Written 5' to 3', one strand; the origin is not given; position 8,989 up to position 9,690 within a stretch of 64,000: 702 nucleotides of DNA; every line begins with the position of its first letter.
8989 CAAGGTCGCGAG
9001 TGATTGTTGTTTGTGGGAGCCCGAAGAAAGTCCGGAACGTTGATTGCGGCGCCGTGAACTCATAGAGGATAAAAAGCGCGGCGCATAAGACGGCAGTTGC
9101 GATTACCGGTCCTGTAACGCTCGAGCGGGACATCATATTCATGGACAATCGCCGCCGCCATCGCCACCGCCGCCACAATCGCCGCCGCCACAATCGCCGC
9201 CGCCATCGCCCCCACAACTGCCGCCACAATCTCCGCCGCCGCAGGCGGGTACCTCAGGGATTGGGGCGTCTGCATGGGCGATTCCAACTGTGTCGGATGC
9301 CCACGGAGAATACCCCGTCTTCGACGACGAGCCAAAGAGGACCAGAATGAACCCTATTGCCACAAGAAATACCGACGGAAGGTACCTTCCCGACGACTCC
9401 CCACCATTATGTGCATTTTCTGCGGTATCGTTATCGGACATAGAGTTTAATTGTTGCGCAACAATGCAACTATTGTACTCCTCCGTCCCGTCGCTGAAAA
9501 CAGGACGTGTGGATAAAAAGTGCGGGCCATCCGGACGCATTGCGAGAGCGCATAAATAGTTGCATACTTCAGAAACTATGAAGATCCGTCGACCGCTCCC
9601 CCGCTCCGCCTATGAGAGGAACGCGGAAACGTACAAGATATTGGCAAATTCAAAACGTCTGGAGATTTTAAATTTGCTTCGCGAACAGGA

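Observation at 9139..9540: Membrane protein with (GGGDC)n Cys/Gly/Asp repeat tail encoded by a 15-nt DNA tandem repeat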

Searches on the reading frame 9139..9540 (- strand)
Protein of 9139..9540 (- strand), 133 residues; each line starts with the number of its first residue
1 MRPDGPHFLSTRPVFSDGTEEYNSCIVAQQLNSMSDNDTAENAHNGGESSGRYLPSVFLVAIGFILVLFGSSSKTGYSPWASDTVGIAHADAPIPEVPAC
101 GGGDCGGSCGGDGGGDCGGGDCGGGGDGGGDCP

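Call 7: search_protein_families(library=pfam, proteins=[window:9139-9540:-], max_evalue=0.01)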
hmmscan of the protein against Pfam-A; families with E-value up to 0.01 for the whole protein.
window:9139-9540:- (133 aa): 0 families

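Call 8: search_protein_families(library=ncbifam, proteins=[window:9139-9540:-], max_evalue=0.01)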
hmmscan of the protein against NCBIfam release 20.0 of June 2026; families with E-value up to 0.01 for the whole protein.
window:9139-9540:- (133 aa): 0 families

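Call 9: find_homologous_proteins(query=window:9139-9540:-, max_evalue=0.01)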
Query window:9139-9540:- (133 aa): 3 proteins with E <= 0.01 among 765 candidates.
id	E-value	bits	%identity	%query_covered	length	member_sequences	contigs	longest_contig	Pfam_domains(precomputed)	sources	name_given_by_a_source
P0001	2.0e-83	296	100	100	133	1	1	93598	-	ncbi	-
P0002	1.4e-27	115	59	62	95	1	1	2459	-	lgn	-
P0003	6.6e-6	44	31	60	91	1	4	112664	-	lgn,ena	-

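Call 14: find_encoding_contigs(protein=P0003, flank=10000)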
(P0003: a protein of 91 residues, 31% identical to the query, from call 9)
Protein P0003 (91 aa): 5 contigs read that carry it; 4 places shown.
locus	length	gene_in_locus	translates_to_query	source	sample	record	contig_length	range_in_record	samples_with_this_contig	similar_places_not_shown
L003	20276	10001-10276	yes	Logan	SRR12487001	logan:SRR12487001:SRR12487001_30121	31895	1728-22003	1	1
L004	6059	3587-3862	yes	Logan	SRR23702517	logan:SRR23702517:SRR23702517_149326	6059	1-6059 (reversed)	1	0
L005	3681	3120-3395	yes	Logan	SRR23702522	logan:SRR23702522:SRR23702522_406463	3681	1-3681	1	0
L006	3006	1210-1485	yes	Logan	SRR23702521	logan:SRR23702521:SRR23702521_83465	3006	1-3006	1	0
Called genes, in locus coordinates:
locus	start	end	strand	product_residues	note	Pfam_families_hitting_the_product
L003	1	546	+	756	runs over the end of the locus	?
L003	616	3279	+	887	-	PF02463:SMC_N (faint), PF13191:AAA_16 (faint), PF13476:AAA_23 (faint), PF13555:AAA_29 (faint), PF00005:ABC_tran (faint), PF13304:AAA_21 (faint), PF17760:UvrA_inter, PF00684:DnaJ_CXXCXGXG (faint)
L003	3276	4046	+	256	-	PF01925:TauE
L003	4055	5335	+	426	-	PF01541:GIY-YIG (weak), PF08459:UvrC_RNaseH_dom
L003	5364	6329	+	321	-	PF01820:Dala_Dala_lig_N, PF07478:Dala_Dala_lig_C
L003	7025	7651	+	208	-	-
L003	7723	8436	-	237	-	PF00881:Nitroreductase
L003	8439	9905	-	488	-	PF02624:YcaO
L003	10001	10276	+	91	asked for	-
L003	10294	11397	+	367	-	-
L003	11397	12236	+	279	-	PF00515:TPR_1 (faint), PF07719:TPR_2 (faint), PF13181:TPR_8 (faint), PF13431:TPR_17 (faint), PF13432:TPR_16 (faint)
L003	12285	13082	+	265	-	-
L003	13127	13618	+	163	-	PF04108:ATG17_like (weak), PF06210:DUF1003 (weak), PF06785:UPF0242 (weak), PF06103:DUF948, PF06009: (weak), PF04728:LPP (faint)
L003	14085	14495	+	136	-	PF01814:Hemerythrin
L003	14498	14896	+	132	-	PF01741:MscL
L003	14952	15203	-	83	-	PF02201:SWIB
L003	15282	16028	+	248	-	PF00119:ATP-synt_A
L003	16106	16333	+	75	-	PF00137:ATP-synt_C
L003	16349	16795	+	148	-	PF00430:ATP-synt_B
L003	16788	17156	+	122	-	PF00213:OSCP (faint)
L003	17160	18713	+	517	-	PF02874:ATP-synt_ab_N (faint), PF00006:ATP-synt_ab, PF00306:ATP-synt_ab_C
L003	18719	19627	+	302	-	PF00231:ATP-synt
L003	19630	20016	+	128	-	-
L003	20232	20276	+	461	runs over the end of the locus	PF02874:ATP-synt_ab_N, PF00006:ATP-synt_ab, PF22919:ATP-synt_VA_C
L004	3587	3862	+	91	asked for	-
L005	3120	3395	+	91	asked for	-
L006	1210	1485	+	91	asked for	-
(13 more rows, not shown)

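Call 15: find_encoding_contigs(protein=P0002, flank=10000)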
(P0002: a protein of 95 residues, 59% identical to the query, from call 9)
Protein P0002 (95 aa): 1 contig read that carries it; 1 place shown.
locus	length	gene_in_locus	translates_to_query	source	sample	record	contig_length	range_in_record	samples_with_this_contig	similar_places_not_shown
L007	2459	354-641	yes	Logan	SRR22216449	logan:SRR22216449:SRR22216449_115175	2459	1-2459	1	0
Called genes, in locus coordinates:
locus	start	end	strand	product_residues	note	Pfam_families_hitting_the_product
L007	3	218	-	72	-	?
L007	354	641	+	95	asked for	-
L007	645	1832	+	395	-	-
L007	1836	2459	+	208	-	?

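Call 26: search_protein_families(library=ncbifam, proteins=[L003:8439-9905:-, L003:7723-8436:-, L003:11397-12236:+, L003:12285-13082:+], max_evalue=0.001)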
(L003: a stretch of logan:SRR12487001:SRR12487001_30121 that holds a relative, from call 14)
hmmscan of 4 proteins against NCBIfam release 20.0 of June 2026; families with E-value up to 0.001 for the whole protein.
L003:8439-9905:- (488 aa): 3 families
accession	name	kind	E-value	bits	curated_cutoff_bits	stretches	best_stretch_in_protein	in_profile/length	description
TIGR03604.1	TOMM_cyclo_SagD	subfamily_domain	1.3e-59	202.1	219.25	1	113-488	5-377/377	thiazole/oxazole-forming peptide maturase, SagD family component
TIGR03266.1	methan_mark_1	equivalog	8.9e-12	44.7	365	1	176-315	109-239/376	YcaO-related McrA-glycine thioamidation protein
TIGR00702.1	TIGR00702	domain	2.3e-09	36.8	75.65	1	167-319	101-246/377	YcaO-type kinase domain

L003:7723-8436:- (237 aa): 2 families
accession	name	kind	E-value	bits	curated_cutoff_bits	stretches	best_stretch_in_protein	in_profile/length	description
TIGR03605.1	antibiot_sagB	domain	1.3e-34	119.2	78.4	1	89-231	15-170/173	SagB family peptide dehydrogenase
TIGR04511.1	SagB_rel_DH_2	exception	2.7e-17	62.9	240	1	94-227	222-361/380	putative peptide maturation dehydrogenase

L003:11397-12236:+ (279 aa): 6 families
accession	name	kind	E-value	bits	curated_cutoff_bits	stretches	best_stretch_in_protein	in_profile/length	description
TIGR02917.1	PEP_TPR_lipo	equivalog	9.9e-12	43.5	312.2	1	66-245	231-404/899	XrtA/PEP-CTERM system TPR-repeat protein PrsT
NF040959.1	MamA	equivalog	8.9e-10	38.4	200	2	83-190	92-196/204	magnetosome protein MamA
TIGR02521.1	type_IV_pilW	equivalog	3.9e-07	29.8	154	1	109-233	44-164/234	type IV pilus biogenesis/stability protein PilW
TIGR04510.1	mod_pep_cyc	subfamily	1.9e-06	26.7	400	1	65-234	401-566/814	putative peptide modification system cyclase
NF008391.2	PRK11189.1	equivalog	9.7e-05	22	250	1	80-269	83-268/297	lipoprotein NlpI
TIGR00990.1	3a0801s09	subfamily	0.00075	18.2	757.25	0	82-187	385-487/615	mitochondrial import receptor subunit TOM70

L003:12285-13082:+ (265 aa): 0 families

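Call 58: search_protein_families(library=pfam, proteins=[L003:10294-11397:+], max_evalue=1)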
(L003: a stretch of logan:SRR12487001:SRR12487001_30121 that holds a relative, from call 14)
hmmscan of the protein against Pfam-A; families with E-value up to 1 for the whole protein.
L003:10294-11397:+ (367 aa): 8 families
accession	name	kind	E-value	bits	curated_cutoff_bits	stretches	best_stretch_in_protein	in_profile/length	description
PF13424.12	TPR_12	-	3.3e-05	24.4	30.1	1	58-110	13-70/77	Tetratricopeptide repeat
PF14938.12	SNAP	-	0.016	15.2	25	1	42-127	121-196/282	Soluble NSF attachment protein, SNAP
PF07719.23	TPR_2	-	0.078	13.6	27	0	52-79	5-32/34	Tetratricopeptide repeat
PF00515.34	TPR_1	-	0.11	12.8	27.8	0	52-76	5-29/34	Tetratricopeptide repeat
PF13181.12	TPR_8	-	0.15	12.7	25.7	1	52-76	5-29/34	Tetratricopeptide repeat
PF24575.1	TPR_Slam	-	0.17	12.8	35.2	0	46-106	45-102/104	Surface lipoprotein assembly modifier, N-terminal TPR repeats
PF13428.12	TPR_14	-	0.3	12.3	23.5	0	91-125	7-42/44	Tetratricopeptide repeat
PF13432.12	TPR_16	-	0.35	11.8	32.7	1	52-113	1-60/65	Tetratricopeptide repeat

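Call 70: find_encoding_contigs(protein=P0001, flank=10000, max_places=3)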
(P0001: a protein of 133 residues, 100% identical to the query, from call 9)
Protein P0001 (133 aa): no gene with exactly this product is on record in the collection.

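Call 78: list_cluster_members(proteins=[P0001, P0155, P0002, P0159])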
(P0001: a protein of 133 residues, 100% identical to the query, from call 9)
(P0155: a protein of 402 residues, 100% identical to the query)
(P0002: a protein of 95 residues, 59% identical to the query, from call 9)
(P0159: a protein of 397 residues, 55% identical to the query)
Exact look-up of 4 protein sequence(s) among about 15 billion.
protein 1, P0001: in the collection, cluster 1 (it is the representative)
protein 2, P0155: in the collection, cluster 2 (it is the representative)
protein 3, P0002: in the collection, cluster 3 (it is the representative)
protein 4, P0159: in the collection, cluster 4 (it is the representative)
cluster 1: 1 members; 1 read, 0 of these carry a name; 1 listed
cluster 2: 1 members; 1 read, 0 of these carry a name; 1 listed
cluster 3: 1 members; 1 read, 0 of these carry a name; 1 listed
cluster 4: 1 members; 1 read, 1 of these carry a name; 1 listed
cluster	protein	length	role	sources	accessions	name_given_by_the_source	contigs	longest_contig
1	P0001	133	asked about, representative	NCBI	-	-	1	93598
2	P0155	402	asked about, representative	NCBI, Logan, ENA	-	-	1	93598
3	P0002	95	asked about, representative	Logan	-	-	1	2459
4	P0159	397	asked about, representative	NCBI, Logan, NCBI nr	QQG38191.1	MAG: hypothetical protein HYS26_01385 [Candidatus Kaiserbacteria bacterium]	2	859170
